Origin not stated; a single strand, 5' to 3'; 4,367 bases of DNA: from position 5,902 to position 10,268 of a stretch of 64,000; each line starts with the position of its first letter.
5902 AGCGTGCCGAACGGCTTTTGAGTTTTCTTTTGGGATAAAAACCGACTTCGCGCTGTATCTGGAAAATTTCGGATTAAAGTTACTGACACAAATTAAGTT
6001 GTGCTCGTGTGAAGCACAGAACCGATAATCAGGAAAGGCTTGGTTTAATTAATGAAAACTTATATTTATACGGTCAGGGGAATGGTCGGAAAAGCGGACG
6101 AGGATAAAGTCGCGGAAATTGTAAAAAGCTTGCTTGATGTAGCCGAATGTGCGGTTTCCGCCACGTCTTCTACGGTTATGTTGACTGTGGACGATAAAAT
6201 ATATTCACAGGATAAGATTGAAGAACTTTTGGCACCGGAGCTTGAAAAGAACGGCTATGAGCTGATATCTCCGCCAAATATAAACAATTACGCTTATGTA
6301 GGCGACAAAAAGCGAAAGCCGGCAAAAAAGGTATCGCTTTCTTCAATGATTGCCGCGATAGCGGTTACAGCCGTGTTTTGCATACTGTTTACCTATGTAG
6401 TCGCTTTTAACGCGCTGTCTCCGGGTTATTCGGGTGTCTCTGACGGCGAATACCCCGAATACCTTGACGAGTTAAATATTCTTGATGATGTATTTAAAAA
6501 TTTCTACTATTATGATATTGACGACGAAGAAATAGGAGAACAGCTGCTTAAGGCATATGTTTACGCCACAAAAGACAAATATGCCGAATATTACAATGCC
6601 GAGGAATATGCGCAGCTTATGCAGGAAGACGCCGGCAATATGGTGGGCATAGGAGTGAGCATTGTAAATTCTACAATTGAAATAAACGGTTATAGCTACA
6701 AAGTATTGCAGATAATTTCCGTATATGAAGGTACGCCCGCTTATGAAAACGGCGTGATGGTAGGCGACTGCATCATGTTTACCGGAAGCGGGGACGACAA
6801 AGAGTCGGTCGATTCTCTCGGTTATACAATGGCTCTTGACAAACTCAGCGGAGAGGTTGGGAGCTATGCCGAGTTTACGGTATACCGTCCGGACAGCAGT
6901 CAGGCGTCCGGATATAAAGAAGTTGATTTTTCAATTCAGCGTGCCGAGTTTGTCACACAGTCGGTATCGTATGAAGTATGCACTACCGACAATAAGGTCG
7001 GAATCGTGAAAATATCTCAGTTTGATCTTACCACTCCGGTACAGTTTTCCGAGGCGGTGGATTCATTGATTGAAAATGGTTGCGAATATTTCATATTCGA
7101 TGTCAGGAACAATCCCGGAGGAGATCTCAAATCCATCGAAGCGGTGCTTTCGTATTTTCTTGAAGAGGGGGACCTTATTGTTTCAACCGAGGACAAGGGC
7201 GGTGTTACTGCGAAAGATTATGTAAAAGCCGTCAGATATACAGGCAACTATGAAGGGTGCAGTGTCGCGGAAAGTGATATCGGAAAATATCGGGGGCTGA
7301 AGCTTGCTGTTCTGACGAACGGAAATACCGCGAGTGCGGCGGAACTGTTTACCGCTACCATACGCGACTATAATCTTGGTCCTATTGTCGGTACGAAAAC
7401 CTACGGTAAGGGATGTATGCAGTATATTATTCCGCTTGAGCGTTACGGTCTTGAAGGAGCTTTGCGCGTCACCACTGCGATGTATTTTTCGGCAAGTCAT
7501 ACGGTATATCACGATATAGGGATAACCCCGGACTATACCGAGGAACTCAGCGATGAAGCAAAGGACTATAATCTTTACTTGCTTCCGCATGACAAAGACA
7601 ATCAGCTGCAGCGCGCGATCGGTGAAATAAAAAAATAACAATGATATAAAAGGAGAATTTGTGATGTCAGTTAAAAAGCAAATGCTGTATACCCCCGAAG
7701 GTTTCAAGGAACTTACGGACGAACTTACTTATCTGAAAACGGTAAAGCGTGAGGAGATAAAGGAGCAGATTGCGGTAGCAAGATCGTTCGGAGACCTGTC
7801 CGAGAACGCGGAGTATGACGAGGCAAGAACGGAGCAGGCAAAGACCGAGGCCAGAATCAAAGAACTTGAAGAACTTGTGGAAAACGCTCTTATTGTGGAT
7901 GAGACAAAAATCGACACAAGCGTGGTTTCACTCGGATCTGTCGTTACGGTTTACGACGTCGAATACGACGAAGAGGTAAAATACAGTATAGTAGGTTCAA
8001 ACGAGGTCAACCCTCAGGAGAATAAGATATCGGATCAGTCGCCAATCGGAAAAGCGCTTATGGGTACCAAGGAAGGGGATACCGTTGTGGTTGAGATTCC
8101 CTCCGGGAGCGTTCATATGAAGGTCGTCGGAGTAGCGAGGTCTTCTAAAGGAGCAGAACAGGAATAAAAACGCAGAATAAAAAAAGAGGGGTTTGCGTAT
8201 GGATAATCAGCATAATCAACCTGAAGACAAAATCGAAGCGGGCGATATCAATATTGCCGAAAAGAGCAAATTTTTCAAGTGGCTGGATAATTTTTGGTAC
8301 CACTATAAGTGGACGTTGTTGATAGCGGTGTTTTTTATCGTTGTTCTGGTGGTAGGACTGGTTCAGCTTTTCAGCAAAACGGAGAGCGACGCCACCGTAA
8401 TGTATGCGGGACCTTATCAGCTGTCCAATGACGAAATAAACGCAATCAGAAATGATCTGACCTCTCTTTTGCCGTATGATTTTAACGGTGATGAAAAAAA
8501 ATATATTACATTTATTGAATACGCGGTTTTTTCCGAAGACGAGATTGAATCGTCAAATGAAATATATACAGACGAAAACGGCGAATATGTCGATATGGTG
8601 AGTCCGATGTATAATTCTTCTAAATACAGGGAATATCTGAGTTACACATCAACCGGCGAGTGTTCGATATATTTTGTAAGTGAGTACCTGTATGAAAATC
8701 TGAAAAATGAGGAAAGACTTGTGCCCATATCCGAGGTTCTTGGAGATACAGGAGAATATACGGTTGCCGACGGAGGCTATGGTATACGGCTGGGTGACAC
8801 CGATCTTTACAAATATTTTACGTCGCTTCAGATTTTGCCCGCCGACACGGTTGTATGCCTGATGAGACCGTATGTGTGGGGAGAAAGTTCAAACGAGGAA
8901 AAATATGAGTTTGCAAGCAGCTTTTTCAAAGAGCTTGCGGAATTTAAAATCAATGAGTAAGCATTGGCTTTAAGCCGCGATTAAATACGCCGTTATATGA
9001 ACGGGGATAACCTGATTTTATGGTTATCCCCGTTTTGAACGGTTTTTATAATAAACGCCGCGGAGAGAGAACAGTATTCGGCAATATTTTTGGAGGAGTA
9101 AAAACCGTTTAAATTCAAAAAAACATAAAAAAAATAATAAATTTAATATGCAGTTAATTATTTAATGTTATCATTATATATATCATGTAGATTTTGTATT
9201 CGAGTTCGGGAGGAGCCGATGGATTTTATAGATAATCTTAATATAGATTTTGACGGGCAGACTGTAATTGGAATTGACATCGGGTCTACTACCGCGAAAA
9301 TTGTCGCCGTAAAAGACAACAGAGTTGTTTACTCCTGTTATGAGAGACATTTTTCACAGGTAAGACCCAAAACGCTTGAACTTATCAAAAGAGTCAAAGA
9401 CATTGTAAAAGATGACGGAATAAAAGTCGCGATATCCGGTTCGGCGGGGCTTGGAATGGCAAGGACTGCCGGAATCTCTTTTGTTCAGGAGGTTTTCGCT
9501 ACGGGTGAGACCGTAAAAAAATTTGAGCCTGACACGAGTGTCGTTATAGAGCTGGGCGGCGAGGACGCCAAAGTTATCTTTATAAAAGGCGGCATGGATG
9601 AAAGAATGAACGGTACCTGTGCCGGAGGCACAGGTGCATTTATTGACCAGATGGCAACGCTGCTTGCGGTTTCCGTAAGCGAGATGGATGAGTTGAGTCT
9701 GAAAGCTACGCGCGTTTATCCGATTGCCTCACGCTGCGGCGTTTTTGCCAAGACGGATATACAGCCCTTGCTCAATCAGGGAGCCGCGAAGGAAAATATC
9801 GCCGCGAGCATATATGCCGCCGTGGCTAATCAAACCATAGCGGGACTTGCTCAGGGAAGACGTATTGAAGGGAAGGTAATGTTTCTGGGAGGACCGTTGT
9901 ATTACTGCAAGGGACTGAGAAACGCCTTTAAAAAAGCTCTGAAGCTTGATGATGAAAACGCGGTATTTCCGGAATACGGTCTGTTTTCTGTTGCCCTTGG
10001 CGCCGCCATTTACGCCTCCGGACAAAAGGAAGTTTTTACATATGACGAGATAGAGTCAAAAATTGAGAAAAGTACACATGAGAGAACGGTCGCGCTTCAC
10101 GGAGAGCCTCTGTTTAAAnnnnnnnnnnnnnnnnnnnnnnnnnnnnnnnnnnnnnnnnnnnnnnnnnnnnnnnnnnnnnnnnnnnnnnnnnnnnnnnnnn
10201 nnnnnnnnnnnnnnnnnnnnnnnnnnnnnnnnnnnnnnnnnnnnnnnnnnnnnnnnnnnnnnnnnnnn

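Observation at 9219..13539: Orphan ATP-driven low-potential reductase-like module: built-in double activase fused to a dehydratase/double-cubane-like domain, plus a paralogous partner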

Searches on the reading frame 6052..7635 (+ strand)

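Call 3: search_protein_families(library=pfam, proteins=[window:6052-7635:+], max_evalue=0.01)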
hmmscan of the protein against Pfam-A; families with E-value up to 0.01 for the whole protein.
window:6052-7635:+ (528 aa): 1 family
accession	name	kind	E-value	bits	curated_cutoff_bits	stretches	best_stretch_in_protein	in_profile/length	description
PF03572.23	Peptidase_S41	-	1.1e-37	129.6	24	1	315-495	1-163/165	Peptidase family S41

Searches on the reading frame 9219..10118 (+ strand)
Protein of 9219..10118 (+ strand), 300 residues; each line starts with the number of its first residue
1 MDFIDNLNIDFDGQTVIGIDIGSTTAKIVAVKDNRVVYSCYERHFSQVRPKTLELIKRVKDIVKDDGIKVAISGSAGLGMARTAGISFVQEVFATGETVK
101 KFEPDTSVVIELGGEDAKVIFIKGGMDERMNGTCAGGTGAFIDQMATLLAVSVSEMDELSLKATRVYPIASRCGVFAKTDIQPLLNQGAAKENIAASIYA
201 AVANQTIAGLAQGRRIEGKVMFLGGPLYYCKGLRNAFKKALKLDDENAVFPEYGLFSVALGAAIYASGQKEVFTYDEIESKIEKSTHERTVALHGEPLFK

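Call 62: search_solved_structures(query=window:9219-10118:+, max_evalue=0.01, show_alignments=2)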
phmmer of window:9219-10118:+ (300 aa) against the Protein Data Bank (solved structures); distinct sequences matched with E-value up to 0.01: 5.
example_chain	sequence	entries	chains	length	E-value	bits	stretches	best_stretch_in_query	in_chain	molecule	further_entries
1hux_A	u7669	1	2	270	6.3e-28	101.3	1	16-268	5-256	ACTIVATOR OF (R)-2-HYDROXYGLUTARYL-COA DEHYDRATASE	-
4eht_A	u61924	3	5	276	1.1e-24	90.7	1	16-269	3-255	Activator of 2-hydroxyisocaproyl-CoA dehydratase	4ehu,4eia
7yyl_E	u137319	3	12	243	2.1e-18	70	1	17-266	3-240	Putative CoA-substrate-specific enzyme activase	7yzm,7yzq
9gai_D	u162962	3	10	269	2.3e-17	66.6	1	18-267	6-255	3-methylbenzoyl-CoA reductase alpha subunit MbdQ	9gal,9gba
9gai_C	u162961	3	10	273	1.8e-11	47.3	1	16-265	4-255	3-methylbenzoyl-CoA reductase delta subunit MbdP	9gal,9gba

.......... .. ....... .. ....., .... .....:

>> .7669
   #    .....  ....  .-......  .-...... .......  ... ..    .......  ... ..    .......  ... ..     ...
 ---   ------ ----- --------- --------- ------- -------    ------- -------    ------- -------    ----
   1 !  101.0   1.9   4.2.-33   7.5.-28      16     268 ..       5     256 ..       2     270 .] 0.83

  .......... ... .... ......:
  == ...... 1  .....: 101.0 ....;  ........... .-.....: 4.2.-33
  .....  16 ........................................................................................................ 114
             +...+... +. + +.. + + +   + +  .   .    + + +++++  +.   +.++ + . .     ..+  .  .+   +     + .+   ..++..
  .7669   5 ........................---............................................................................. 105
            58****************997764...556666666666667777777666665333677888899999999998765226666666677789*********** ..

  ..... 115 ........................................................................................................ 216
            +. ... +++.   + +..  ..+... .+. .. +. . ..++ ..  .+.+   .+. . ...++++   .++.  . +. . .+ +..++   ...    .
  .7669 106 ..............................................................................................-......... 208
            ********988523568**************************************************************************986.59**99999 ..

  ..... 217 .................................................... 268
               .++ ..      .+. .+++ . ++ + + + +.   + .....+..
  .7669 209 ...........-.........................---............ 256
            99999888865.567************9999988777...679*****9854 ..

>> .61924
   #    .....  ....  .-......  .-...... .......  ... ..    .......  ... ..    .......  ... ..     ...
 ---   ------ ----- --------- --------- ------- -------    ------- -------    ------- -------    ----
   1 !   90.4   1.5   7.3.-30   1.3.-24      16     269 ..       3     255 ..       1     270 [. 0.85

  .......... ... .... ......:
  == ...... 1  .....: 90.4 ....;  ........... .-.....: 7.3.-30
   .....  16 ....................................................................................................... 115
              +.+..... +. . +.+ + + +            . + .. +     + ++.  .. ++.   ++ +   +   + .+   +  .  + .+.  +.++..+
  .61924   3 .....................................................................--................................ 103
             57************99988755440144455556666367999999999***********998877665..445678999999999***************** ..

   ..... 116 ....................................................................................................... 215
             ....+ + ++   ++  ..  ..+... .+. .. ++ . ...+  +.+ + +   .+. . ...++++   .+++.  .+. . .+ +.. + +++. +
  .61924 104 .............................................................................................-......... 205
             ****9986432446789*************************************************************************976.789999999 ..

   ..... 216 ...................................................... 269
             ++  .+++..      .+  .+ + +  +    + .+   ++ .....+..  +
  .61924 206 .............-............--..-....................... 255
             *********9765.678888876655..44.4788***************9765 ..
